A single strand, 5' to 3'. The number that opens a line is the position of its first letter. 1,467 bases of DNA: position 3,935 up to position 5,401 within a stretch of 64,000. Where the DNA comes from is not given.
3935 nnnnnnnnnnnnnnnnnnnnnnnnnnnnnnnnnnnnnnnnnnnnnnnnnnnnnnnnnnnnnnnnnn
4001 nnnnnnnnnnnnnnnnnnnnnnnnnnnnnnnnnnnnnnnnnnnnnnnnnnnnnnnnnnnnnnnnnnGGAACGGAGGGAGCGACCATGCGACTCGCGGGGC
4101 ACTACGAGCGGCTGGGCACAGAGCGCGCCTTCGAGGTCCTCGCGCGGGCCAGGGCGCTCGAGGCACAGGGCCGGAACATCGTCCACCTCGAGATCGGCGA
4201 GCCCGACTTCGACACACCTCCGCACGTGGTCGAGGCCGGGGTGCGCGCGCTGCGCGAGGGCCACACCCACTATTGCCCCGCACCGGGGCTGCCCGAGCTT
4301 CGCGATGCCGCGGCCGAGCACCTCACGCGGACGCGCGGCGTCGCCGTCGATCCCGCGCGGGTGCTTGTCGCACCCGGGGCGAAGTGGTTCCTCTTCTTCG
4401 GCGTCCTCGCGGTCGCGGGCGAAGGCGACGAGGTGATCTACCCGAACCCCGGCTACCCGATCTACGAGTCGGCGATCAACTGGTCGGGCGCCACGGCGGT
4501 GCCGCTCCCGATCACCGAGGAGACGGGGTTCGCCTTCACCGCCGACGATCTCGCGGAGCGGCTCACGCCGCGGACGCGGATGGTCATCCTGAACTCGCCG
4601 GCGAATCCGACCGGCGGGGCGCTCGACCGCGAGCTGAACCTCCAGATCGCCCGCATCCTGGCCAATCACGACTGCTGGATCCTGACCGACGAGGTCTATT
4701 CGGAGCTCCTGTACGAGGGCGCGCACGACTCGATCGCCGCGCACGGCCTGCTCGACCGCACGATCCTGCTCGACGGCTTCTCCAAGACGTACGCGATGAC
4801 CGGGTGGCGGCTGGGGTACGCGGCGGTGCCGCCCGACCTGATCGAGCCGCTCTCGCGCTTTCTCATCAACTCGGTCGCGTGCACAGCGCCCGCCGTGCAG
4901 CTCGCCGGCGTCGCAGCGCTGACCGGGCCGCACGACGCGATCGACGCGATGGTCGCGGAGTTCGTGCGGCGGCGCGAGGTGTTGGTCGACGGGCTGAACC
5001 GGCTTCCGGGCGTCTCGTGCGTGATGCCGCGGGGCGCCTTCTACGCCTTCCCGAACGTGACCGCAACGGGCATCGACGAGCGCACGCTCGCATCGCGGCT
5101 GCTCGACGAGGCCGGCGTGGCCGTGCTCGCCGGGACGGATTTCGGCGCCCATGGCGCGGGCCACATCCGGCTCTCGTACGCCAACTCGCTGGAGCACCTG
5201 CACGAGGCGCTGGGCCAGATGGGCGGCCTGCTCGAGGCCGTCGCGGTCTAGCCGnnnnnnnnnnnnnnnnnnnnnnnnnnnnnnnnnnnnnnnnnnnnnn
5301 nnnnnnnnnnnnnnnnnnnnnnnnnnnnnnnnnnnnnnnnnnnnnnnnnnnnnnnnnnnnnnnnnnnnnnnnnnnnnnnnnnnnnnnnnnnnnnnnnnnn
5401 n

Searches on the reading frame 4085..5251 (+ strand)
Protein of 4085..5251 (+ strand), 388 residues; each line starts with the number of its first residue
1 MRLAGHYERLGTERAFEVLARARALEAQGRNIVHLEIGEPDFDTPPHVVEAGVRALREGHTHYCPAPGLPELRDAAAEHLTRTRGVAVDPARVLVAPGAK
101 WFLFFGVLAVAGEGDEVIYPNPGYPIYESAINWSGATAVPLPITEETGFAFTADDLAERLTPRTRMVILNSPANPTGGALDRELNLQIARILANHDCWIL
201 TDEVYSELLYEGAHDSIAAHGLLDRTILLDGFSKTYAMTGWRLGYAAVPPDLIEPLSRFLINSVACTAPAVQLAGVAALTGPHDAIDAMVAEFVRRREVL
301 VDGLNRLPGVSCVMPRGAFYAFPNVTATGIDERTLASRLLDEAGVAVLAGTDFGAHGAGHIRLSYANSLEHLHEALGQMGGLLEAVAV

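Call 3: search_protein_families(library=pfam, proteins=[window:4085-5251:+])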
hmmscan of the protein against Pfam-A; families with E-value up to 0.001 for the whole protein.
window:4085-5251:+ (388 aa): 2 families
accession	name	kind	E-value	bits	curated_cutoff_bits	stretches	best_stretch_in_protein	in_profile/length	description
PF00155.27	Aminotran_1_2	-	7.4e-63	213.3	19.7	1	31-375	2-357/361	Aminotransferase class I and II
PF01041.23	DegT_DnrJ_EryC1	-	0.00045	20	19.8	1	111-202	61-145/360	DegT/DnrJ/EryC1/StrS aminotransferase family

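Call 7: search_protein_families(library=ncbifam, proteins=[window:4085-5251:+], max_evalue=0.00001)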
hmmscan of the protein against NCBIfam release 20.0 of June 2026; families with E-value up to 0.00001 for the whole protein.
window:4085-5251:+ (388 aa): 67 families (the best 25 are shown)
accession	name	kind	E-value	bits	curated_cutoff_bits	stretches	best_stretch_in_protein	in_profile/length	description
NF041364.1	GntC_guanitoxin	equivalog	1.3e-88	297.3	415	1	35-380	3-354/356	guanitoxin biosynthesis PLP-dependent (S)-gamma-hydroxy-L-arginine cyclodehydratase GntC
NF006229.0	PRK08361.1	equivalog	8.4e-88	295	624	1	29-384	32-389/391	aspartate aminotransferase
NF005816.0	PRK07682.1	equivalog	1.4e-85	287.3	620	1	25-385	24-385/390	aminotransferase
NF041091.1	asp_aminotase_Arch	equivalog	2.8e-85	286.4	550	1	14-380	11-372/376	aspartate aminotransferase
NF005817.0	PRK07683.1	equivalog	4.3e-84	282.4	575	1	27-380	25-378/387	aminotransferase A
NF006514.0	PRK08960.1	equivalog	5.7e-84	282.2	554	1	16-382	18-384/388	pyridoxal phosphate-dependent aminotransferase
NF005601.0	PRK07337.1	equivalog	6.2e-84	282.4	496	1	1-383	6-392/394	pyridoxal phosphate-dependent aminotransferase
NF004769.0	PRK06107.1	equivalog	6.5e-84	282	617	1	9-379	12-394/402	aspartate transaminase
NF004770.0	PRK06108.1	subfamily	1.6e-78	264.2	422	1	30-381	36-390/396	pyridoxal phosphate-dependent aminotransferase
NF006230.0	PRK08363.1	equivalog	5e-77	259.3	534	1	17-381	17-390/398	alanine aminotransferase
NF005588.0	PRK07309.1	equivalog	9.3e-75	251.9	576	1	31-380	31-383/391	pyridoxal phosphate-dependent aminotransferase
NF004975.0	PRK06348.1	equivalog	8.1e-73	245.6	549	1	16-379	15-379/384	pyridoxal phosphate-dependent aminotransferase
NF006756.0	PRK09276.1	subfamily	4.9e-70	236.4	507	1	23-380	24-383/387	LL-diaminopimelate aminotransferase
TIGR03540.1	DapC_direct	equivalog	2.7e-69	234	593.25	1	24-379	23-380/383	LL-diaminopimelate aminotransferase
NF005855.0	PRK07777.1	equivalog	6.7e-60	203.4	553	1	21-379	20-384/391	pyridoxal phosphate-dependent aminotransferase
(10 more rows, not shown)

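Call 27: search_solved_structures(query=window:4085-5251:+, max_evalue=1e-40)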
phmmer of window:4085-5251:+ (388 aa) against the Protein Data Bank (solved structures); distinct sequences matched with E-value up to 1e-40: 25.
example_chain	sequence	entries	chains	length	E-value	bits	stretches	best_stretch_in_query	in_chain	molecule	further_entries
1gd9_A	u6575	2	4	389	1.5e-81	277.8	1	26-383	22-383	ASPARTATE AMINOTRANSFERASE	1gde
1dju_A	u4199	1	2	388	2e-81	277.3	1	26-383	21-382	AROMATIC AMINOTRANSFERASE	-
1j32_A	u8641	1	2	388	1.5e-79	271.2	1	1-379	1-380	aspartate aminotransferase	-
1bkg_A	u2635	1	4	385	1.3e-76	261.5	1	17-380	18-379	ASPARTATE AMINOTRANSFERASE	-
1bjw_A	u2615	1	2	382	1.6e-76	261.2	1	17-379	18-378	ASPARTATE AMINOTRANSFERASE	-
1b5o_A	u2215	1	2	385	7.2e-76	259.1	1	17-380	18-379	PROTEIN (ASPARTATE AMINOTRANSFERASE)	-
1gc3_A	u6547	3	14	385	1.3e-75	258.2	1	15-380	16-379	ASPARTATE AMINOTRANSFERASE | PROTEIN (ASPARTATE AMINOTRANSFERASE)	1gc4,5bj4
1b5p_A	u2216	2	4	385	1.3e-75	258.2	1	17-380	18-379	PROTEIN (ASPARTATE AMINOTRANSFERASE) | ASPARTATE AMINOTRANSFERASE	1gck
5bj3_A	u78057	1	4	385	1.7e-75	257.9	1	16-380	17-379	PROTEIN (ASPARTATE AMINOTRANSFERASE)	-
6f35_A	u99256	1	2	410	1.4e-73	251.5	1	6-380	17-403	Aspartate aminotransferase B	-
6f77_A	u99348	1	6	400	9.8e-72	245.4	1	9-376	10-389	Aspartate aminotransferase A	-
2z61_A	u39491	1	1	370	5.1e-71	243.1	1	15-379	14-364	Probable aspartate aminotransferase 2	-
5wmi_A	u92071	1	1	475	8.3e-66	225.9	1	12-384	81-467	Bifunctional aspartate aminotransferase and glutamate/aspartate-prephenate aminotransferas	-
5wmh_A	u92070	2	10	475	8.4e-66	225.9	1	12-384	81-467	Bifunctional aspartate aminotransferase and glutamate/aspartate-prephenate aminotransferas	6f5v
5wml_A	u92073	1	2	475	5.8e-65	223.1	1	12-384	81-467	Bifunctional aspartate aminotransferase and glutamate/aspartate-prephenate aminotransferas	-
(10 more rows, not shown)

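Call 40: find_homologous_proteins(query=window:4085-5251:+, max_evalue=1e-40)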
Query window:4085-5251:+ (388 aa): 8000 proteins with E <= 1e-40 among 8000 candidates; the best 120 are listed.
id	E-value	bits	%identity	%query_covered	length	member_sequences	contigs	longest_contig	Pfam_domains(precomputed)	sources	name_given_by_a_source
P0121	1.3e-247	839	96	100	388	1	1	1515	PF00155.28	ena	-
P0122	1.8e-247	839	96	100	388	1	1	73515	PF00155.28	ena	-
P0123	1.1e-246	836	96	100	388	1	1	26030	PF00155.28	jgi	jgi:aspartate aminotransferase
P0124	1.5e-246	836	96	100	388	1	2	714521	PF00155.28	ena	-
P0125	1.5e-246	836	95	100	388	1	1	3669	PF00155.28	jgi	jgi:aspartate aminotransferase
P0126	2.1e-246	835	96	100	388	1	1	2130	PF00155.28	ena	-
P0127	3.0e-246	835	95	100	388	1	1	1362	PF00155.28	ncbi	ncbi:MAG: pyridoxal phosphate-dependent aminotransferase [Gaiellales bacterium]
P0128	4.6e-246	834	95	100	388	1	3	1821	PF00155.28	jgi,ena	-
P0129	5.6e-246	834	96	100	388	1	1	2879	PF00155.28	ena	-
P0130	6.9e-246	834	95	100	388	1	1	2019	PF00155.28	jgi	-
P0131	7.8e-246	833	95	100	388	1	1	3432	PF00155.28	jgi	-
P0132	8.6e-246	833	95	100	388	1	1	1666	PF00155.28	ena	-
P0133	2.9e-245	832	95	100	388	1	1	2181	PF00155.28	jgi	-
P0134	3.4e-245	831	95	100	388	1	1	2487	PF00155.28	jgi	-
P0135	1.9e-244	829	94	100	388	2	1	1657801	PF00155.28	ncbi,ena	-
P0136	2.1e-244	829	95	100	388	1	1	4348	PF00155.28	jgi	jgi:aspartate/methionine/tyrosine aminotransferase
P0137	3.7e-244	828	95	100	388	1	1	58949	PF00155.28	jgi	jgi:aspartate/methionine/tyrosine aminotransferase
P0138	1.7e-243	826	94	100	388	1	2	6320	PF00155.28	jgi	jgi:aspartate aminotransferase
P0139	1.7e-243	826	95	100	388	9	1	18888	PF00155.28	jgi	jgi:aspartate aminotransferase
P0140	1.8e-243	826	94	100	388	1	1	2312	PF00155.28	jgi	jgi:aspartate aminotransferase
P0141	2.8e-243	825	94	100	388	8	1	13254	PF00155.28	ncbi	-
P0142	3.6e-243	825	94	100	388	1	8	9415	PF00155.28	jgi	jgi:aspartate/methionine/tyrosine aminotransferase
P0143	3.7e-243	825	94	100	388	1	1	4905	PF00155.28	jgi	-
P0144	4.7e-243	824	95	100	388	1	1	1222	PF00155.28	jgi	-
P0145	7.2e-243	824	94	100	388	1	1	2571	PF00155.28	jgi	jgi:aspartate/methionine/tyrosine aminotransferase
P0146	1.5e-242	823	94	100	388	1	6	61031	PF00155.28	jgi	jgi:aspartate/methionine/tyrosine aminotransferase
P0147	1.1e-241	820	94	100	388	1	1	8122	PF00155.28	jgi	jgi:aspartate aminotransferase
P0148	3.0e-240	815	93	100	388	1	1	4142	PF00155.28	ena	-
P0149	7.9e-240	814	93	100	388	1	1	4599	PF00155.28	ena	-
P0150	4.8e-239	811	93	100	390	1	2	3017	PF00155.28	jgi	-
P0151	6.5e-239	811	92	100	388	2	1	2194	PF00155.28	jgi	jgi:aspartate aminotransferase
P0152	7.2e-239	811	92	100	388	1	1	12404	PF00155.28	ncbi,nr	ncbi:MAG TPA: pyridoxal phosphate-dependent aminotransferase [Gaiellales bacterium]|nr:pyridoxal pho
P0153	7.4e-239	810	92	100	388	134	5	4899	PF00155.28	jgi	jgi:aspartate/methionine/tyrosine aminotransferase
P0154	7.7e-239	810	93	100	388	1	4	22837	PF00155.28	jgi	jgi:aspartate aminotransferase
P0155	8.6e-239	810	92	100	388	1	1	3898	PF00155.28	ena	-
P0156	8.7e-239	810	92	100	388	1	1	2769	PF00155.28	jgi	jgi:aspartate aminotransferase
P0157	7.6e-238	807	91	100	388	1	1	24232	PF00155.28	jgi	jgi:aspartate/methionine/tyrosine aminotransferase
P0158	1.4e-237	806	92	100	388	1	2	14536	PF00155.28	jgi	-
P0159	3.4e-222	756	86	100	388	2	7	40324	PF00155.28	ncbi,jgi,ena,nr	ncbi:MAG TPA: pyridoxal phosphate-dependent aminotransferase [Gaiellales bacterium]|jgi:aspartate/me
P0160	1.6e-221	753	86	99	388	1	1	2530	PF00155.28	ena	-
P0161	4.6e-221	752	86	100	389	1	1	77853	PF00155.28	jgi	jgi:aspartate aminotransferase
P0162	7.8e-220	748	86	99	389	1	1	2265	PF00155.28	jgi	jgi:aspartate/methionine/tyrosine aminotransferase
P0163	1.1e-198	678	77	100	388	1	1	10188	PF00155.28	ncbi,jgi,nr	ncbi:MAG TPA: pyridoxal phosphate-dependent aminotransferase [Gaiellales bacterium]|jgi:aspartate/me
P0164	3.7e-198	677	77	100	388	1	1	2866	PF00155.28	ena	-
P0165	2.4e-197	674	77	100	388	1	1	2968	PF00155.28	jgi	jgi:aspartate aminotransferase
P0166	2.1e-196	671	75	100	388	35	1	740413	PF00155.28,PF01041.24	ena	-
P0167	5.1e-196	669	76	100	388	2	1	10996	PF00155.28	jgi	jgi:aspartate aminotransferase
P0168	1.1e-194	665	75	100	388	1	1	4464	PF00155.28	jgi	jgi:aspartate aminotransferase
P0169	1.7e-194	664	76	99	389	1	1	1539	PF00155.28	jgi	jgi:aspartate/methionine/tyrosine aminotransferase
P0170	4.3e-193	660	75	100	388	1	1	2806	PF00155.28,PF01041.24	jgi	jgi:aspartate aminotransferase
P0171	1.2e-192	658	76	100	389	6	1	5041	PF00155.28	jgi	jgi:aspartate aminotransferase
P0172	7.0e-192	656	74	100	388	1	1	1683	PF00155.28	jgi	jgi:aspartate aminotransferase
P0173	1.3e-191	655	75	100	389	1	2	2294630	PF00155.28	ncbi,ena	-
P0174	3.8e-191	653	74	98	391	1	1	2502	PF00155.28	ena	-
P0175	1.3e-190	652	74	100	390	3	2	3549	PF00155.28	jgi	jgi:aspartate/methionine/tyrosine aminotransferase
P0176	5.2e-190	650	75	99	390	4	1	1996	PF00155.28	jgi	jgi:aspartate/methionine/tyrosine aminotransferase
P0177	5.4e-190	650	74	99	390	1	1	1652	PF00155.28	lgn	-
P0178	8.7e-190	649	74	100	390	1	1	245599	PF00155.28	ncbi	-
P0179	1.1e-189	649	75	99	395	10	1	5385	PF00155.28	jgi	jgi:aspartate/methionine/tyrosine aminotransferase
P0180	1.7e-189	648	76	99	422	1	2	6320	PF00155.28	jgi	jgi:aspartate/methionine/tyrosine aminotransferase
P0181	2.1e-189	648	74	98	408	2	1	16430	PF00155.28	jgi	jgi:aspartate/methionine/tyrosine aminotransferase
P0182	3.3e-189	647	73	98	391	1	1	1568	PF00155.28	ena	-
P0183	3.9e-189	647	76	96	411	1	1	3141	PF00155.28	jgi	jgi:aspartate aminotransferase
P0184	5.2e-189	646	73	98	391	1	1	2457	PF00155.28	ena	-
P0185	2.1e-188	644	75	99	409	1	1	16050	PF00155.28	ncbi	-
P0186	2.2e-188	644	74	99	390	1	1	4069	PF00155.28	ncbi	ncbi:MAG: pyridoxal phosphate-dependent aminotransferase [Gaiellales bacterium]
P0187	2.3e-188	644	76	96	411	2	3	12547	PF00155.28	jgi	jgi:aspartate/methionine/tyrosine aminotransferase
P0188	2.7e-188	644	73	98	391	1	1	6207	PF00155.28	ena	-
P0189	3.3e-188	644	73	100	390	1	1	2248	PF00155.28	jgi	jgi:aspartate aminotransferase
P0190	4.4e-188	643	74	99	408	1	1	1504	PF00155.28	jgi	jgi:aspartate aminotransferase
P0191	5.4e-188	643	74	99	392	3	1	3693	PF00155.28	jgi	jgi:aspartate aminotransferase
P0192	6.6e-188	643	74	98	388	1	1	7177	PF00155.28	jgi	jgi:aspartate/methionine/tyrosine aminotransferase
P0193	7.0e-188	643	73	99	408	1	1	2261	PF00155.28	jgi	jgi:aspartate aminotransferase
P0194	7.3e-188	643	74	100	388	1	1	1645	PF00155.28,PF01041.24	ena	-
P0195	8.0e-188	642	73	98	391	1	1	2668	PF00155.28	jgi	-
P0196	9.6e-188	642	72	100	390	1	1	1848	PF00155.28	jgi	jgi:aspartate aminotransferase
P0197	1.7e-187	641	74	98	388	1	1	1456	PF00155.28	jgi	jgi:aspartate aminotransferase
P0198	1.9e-187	641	75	99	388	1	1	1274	PF00155.28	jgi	jgi:aspartate aminotransferase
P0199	2.5e-187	641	74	98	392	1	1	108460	PF00155.28,PF01041.24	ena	-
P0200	2.5e-187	641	74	98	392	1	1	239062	PF00155.28,PF01041.24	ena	-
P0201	2.9e-187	641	74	99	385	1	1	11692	PF00155.28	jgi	jgi:aspartate/methionine/tyrosine aminotransferase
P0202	3.5e-187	640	72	100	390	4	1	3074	PF00155.28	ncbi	-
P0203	3.6e-187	640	75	99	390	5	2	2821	PF00155.28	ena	-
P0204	3.8e-187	640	73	98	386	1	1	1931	PF00155.28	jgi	-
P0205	4.0e-187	640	73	98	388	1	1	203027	PF00155.28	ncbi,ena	-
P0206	4.9e-187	640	73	99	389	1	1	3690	PF00155.28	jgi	-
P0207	5.5e-187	640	73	98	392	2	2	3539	PF00155.28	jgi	jgi:aspartate/methionine/tyrosine aminotransferase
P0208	7.2e-187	639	73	99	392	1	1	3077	PF00155.28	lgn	-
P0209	7.5e-187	639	73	99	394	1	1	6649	PF00155.28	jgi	jgi:aspartate/methionine/tyrosine aminotransferase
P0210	7.6e-187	639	75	98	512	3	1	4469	PF00155.28,PF04828.23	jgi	jgi:aspartate/methionine/tyrosine aminotransferase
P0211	8.3e-187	639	72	99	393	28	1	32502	PF00155.28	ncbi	ncbi:MAG: pyridoxal phosphate-dependent aminotransferase [Gaiellaceae bacterium]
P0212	8.4e-187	639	73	99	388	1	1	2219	PF00155.28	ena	-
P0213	9.8e-187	639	73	98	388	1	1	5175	PF00155.28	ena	-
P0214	1.1e-186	639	73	99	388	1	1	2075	PF00155.28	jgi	-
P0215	1.1e-186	639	72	98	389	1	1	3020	PF00155.28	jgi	jgi:aspartate aminotransferase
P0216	1.1e-186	639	74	98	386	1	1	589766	PF00155.28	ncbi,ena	-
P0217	1.4e-186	638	74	100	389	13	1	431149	PF00155.28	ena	-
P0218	1.6e-186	638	74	99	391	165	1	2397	PF00155.28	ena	-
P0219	2.7e-186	637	73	100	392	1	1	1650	PF00155.28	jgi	jgi:aspartate aminotransferase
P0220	3.1e-186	637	72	98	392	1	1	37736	PF00155.28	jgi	jgi:aspartate/methionine/tyrosine aminotransferase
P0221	3.6e-186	637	71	100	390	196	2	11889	PF00155.28,PF01041.24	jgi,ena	jgi:aspartate/methionine/tyrosine aminotransferase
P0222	3.8e-186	637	73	99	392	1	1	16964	PF00155.28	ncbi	-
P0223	3.9e-186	637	74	98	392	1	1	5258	PF00155.28,PF01041.24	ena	-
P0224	4.6e-186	637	73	98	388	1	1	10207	PF00155.28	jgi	-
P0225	6.5e-186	636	73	98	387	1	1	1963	PF00155.28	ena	-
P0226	6.6e-186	636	74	98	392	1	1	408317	PF00155.28,PF01041.24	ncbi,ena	-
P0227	7.0e-186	636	71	100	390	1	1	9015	PF00155.28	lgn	-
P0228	7.7e-186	636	72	98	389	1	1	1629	PF00155.28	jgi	-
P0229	1.0e-185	636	73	99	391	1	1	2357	PF00155.28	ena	-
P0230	1.3e-185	635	74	98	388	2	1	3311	PF00155.28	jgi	jgi:aspartate/methionine/tyrosine aminotransferase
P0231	1.3e-185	635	73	99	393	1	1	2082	PF00155.28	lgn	-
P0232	1.3e-185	635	74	99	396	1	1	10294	PF00155.28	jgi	jgi:aspartate/methionine/tyrosine aminotransferase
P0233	1.4e-185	635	74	99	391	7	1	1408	PF00155.28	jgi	jgi:aspartate aminotransferase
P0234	1.4e-185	635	74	96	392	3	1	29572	PF00155.28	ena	-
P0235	1.5e-185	635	73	99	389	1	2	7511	PF00155.28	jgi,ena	jgi:aspartate/methionine/tyrosine aminotransferase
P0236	1.6e-185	635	93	78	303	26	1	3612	PF00155.28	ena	-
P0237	1.8e-185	635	74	98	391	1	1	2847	PF00155.28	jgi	jgi:aspartate/methionine/tyrosine aminotransferase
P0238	2.1e-185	635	73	98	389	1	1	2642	PF00155.28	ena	-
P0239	2.4e-185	634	73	99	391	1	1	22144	PF00155.28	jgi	jgi:aspartate/methionine/tyrosine aminotransferase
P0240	2.5e-185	634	74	99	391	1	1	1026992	PF00155.28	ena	-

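Call 41: find_encoding_contigs(protein=P0173, flank=7000, max_places=1)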
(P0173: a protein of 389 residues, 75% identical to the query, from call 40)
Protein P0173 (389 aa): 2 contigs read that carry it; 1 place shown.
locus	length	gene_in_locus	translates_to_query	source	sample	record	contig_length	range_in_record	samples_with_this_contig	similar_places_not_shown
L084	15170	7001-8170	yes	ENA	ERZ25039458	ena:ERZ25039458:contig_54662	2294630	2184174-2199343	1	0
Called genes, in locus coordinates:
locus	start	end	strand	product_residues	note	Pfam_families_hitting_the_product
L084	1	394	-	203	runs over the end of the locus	PF07796:DUF1638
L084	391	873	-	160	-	PF14574:RACo_C_ter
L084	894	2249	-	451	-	PF00111:Fer2, PF17650:RACo_linker, PF17651:Raco_middle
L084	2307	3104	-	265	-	PF00809:Pterin_bind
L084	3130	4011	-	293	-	-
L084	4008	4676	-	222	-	PF02607:B12-binding_2, PF02310:B12-binding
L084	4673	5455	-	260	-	PF09339:HTH_IclR, PF12802:MarR_2, PF25213:HVO_A0261_N (faint), PF01614:IclR_C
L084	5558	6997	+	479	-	PF06253:MTTB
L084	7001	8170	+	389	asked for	PF00155:Aminotran_1_2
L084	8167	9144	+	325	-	PF00389:2-Hacid_dh, PF07991:KARI_N (faint), PF02826:2-Hacid_dh_C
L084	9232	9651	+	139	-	PF04828:GFA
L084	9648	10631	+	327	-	PF00248:Aldo_ket_red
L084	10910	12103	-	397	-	PF00005:ABC_tran, PF13304:AAA_21 (faint), PF12848:ABC_tran_Xtn, PF00005:ABC_tran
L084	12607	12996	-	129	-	-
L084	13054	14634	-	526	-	PF00324:AA_permease, PF13520:AA_permease_2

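Call 42: find_encoding_contigs(protein=P0216, flank=7000, max_places=1)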
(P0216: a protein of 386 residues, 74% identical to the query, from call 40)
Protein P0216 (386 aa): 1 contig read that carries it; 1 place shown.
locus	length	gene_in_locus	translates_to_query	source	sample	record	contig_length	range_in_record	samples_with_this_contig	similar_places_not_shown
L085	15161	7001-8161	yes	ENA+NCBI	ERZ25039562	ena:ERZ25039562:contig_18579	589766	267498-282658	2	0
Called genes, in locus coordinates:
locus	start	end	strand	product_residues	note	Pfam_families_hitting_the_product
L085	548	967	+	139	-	-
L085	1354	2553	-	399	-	PF09861:Lar_N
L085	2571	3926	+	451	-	PF02614:UxaC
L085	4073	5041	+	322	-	PF01232:Mannitol_dh, PF08125:Mannitol_dh_C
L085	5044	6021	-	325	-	PF00089:Trypsin, PF13365:Trypsin_2, PF00595:PDZ, PF13180:PDZ_2, PF17820:PDZ_6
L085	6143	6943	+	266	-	-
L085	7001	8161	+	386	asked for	PF00155:Aminotran_1_2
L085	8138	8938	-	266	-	-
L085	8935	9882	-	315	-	PF00005:ABC_tran, PF13304:AAA_21 (weak)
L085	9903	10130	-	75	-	-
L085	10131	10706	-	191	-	PF17170:DUF5128 (faint), PF01436:NHL (weak)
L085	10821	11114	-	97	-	-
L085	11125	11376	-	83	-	-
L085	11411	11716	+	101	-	PF08281:Sigma70_r4_2 (weak), PF00196:GerE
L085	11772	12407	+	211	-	-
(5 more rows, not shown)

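Call 43: find_encoding_contigs(protein=P0240, flank=7000, max_places=1)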
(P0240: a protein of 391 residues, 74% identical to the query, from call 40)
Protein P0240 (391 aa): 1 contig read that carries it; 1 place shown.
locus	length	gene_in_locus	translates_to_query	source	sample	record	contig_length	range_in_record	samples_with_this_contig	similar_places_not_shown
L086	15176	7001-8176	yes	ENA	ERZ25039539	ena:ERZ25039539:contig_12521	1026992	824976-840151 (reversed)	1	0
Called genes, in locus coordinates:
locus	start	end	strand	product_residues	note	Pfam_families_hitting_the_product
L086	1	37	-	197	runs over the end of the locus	PF07796:DUF1638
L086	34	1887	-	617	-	PF00111:Fer2, PF17650:RACo_linker, PF17651:Raco_middle, PF14574:RACo_C_ter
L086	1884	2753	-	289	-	PF00809:Pterin_bind, PF03599:CdhD (weak)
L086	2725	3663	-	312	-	PF02219:MTHFR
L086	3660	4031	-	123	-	PF12225:DUF5981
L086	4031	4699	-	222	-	PF02607:B12-binding_2, PF02310:B12-binding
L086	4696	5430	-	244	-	PF12802:MarR_2 (weak), PF25213:HVO_A0261_N (faint), PF09339:HTH_IclR, PF01614:IclR_C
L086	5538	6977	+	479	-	PF06253:MTTB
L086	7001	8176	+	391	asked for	PF00155:Aminotran_1_2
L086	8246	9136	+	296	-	PF00389:2-Hacid_dh, PF02826:2-Hacid_dh_C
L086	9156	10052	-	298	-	PF02574:S-methyl_trans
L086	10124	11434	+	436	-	PF01554:MatE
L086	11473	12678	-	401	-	PF13401:AAA_22 (faint), PF13173:AAA_14 (faint)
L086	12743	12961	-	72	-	-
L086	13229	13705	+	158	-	PF09335:VTT_dom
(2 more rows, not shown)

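Call 60: find_encoding_contigs(protein=P0166, flank=5000, max_places=1)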
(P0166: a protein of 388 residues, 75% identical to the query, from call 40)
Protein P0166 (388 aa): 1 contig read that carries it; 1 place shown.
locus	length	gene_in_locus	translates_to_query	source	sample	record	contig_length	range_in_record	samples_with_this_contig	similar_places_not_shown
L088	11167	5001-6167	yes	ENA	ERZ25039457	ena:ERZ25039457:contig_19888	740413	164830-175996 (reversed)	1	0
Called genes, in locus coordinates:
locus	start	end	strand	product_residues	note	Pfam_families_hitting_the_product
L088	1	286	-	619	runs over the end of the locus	PF00111:Fer2, PF17650:RACo_linker, PF17651:Raco_middle, PF14574:RACo_C_ter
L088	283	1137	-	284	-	PF00809:Pterin_bind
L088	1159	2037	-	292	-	-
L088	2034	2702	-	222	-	PF02607:B12-binding_2, PF02310:B12-binding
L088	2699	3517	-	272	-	PF09339:HTH_IclR, PF25213:HVO_A0261_N (weak), PF12802:MarR_2, PF01614:IclR_C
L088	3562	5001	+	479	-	PF06253:MTTB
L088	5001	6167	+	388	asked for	PF00155:Aminotran_1_2, PF01041:DegT_DnrJ_EryC1 (weak)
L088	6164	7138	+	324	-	PF00389:2-Hacid_dh, PF02826:2-Hacid_dh_C, PF07991:KARI_N (weak)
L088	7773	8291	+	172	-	PF00196:GerE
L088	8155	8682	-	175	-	-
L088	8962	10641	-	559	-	PF00005:ABC_tran, PF02463:SMC_N (faint), PF13476:AAA_23 (faint), PF13304:AAA_21 (faint), PF12848:ABC_tran_Xtn, PF00005:ABC_tran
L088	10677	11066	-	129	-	-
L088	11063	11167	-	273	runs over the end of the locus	-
